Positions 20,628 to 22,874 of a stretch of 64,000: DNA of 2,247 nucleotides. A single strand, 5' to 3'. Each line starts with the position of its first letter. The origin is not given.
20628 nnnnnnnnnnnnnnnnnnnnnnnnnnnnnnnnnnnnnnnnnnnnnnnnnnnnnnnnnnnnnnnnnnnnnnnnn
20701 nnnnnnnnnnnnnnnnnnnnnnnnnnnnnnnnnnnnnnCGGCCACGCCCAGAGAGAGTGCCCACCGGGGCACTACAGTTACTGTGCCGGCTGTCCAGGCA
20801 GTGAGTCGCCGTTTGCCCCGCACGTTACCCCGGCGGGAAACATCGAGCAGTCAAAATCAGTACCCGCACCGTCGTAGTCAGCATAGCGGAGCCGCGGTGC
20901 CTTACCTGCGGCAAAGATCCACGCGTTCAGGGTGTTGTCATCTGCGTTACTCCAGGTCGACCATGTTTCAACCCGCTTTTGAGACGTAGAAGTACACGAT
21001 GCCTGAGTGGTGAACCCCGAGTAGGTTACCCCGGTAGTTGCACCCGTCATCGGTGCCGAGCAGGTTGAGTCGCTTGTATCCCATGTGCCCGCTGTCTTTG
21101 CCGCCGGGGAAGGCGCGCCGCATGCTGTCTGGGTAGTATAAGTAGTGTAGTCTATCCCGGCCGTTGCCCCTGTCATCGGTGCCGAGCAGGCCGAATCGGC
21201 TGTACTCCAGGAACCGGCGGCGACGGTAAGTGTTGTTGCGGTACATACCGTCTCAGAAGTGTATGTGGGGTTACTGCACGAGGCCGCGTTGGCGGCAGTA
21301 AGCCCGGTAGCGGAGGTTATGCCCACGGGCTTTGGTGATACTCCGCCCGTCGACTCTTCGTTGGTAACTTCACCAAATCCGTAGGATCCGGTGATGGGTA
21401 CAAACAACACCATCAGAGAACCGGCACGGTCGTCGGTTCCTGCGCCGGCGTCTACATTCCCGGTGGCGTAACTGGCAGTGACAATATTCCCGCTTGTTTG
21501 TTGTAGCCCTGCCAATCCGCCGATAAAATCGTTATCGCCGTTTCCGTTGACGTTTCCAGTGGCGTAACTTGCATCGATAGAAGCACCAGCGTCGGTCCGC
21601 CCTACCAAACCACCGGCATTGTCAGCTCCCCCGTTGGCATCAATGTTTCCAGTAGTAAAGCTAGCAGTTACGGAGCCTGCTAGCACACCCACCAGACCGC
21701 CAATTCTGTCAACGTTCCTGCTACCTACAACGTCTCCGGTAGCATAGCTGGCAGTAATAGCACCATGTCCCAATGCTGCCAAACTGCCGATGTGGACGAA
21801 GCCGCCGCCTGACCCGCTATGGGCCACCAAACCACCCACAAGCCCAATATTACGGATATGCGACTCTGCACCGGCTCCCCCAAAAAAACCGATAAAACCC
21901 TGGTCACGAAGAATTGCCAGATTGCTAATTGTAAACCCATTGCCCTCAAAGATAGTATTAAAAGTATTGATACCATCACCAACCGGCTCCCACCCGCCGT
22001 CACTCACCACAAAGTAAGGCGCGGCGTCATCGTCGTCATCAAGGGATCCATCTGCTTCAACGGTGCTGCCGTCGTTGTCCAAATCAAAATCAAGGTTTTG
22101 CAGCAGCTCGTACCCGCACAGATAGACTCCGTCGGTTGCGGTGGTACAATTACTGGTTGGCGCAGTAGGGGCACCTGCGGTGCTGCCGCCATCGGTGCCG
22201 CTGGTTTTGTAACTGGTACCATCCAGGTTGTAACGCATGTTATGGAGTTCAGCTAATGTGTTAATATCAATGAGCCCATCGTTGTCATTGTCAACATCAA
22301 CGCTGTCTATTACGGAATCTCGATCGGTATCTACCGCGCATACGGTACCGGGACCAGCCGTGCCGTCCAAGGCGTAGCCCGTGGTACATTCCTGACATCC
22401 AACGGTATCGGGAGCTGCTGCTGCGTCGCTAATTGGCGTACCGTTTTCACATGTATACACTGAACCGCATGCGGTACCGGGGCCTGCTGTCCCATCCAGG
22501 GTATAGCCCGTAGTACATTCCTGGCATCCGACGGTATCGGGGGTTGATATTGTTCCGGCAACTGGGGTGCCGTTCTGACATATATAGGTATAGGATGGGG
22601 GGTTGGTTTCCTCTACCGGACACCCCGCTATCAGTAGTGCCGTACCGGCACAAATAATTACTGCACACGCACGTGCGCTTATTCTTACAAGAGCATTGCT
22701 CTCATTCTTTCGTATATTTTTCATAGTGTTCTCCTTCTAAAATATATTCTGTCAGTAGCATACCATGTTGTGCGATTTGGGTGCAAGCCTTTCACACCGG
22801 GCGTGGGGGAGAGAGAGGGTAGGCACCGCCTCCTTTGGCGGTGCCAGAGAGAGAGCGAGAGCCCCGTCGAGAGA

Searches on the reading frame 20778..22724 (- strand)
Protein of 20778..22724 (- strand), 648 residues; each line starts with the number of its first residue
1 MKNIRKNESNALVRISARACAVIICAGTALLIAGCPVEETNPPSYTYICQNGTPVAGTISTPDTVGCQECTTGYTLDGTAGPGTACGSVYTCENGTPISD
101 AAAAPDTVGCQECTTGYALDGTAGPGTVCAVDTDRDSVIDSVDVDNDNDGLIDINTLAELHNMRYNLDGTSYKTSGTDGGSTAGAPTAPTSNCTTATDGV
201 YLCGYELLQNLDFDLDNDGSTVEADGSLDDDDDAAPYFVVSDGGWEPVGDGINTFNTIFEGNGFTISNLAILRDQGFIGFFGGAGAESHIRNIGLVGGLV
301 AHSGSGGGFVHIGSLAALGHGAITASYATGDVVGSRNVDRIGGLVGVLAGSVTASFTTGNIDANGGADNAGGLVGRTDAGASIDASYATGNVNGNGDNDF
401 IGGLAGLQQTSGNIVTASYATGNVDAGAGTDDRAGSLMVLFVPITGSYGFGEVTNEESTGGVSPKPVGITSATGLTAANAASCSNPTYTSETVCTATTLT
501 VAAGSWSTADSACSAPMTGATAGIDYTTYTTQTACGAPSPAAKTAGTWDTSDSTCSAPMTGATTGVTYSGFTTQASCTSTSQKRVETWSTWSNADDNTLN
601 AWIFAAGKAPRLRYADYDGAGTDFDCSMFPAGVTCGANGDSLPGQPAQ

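Call 7: search_protein_families(library=pfam, proteins=[window:20778-22724:-], max_evalue=0.01)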
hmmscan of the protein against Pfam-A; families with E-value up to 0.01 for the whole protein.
window:20778-22724:- (648 aa): 1 family
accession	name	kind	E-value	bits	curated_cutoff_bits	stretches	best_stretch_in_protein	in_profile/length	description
PF07581.17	Glug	-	0.0022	18.7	20.5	1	368-393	3-28/28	The GLUG motif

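Call 8: search_protein_families(library=ncbifam, proteins=[window:20778-22724:-], max_evalue=0.01)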
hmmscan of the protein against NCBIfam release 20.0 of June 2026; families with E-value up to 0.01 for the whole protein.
window:20778-22724:- (648 aa): 1 family
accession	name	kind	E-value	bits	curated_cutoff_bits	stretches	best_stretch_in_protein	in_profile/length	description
NF046017.1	ZmpA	exception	0.0027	14.9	3000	1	286-407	968-1091/2052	zinc metalloprotease A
